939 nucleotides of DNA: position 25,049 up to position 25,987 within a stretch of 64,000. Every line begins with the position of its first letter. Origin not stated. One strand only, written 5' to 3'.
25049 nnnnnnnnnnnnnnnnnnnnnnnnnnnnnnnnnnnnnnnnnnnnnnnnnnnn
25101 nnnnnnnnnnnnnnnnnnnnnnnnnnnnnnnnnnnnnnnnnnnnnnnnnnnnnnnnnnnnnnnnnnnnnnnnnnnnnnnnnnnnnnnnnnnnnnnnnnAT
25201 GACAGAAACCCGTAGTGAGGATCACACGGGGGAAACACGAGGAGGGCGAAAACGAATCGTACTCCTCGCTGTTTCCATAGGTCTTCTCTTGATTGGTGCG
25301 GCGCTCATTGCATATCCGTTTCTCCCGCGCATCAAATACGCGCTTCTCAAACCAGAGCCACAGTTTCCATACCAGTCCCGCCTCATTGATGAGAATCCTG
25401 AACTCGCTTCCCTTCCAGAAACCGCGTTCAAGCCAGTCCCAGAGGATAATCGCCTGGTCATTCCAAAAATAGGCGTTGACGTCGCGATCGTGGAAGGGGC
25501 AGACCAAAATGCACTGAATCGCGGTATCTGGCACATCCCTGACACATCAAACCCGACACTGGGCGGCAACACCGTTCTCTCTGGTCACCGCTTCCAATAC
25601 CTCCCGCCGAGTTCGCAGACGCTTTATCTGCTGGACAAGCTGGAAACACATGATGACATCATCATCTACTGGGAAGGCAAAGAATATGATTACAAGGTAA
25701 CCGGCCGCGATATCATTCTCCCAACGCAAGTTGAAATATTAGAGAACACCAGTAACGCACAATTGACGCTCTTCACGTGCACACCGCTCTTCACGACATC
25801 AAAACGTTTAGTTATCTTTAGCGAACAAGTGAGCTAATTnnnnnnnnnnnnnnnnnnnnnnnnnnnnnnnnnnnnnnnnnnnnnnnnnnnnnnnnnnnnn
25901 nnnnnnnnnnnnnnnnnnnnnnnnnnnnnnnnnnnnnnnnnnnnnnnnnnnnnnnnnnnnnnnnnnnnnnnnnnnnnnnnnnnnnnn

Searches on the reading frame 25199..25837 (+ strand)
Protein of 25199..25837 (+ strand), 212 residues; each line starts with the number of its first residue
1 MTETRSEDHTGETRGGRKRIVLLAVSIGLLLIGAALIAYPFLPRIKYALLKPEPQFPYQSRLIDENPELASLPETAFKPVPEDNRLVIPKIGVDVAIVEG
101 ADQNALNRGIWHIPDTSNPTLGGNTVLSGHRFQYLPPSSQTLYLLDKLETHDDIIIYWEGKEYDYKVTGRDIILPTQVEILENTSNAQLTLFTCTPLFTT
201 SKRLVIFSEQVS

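Call 31: search_protein_families(library=pfam, proteins=[window:25199-25837:+], max_evalue=0.00001)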
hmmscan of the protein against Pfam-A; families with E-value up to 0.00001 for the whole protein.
window:25199-25837:+ (212 aa): 1 family
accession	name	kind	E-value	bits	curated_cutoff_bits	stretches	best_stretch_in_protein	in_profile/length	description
PF04203.18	Sortase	-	3.2e-26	92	26.6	1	86-210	1-124/125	Sortase domain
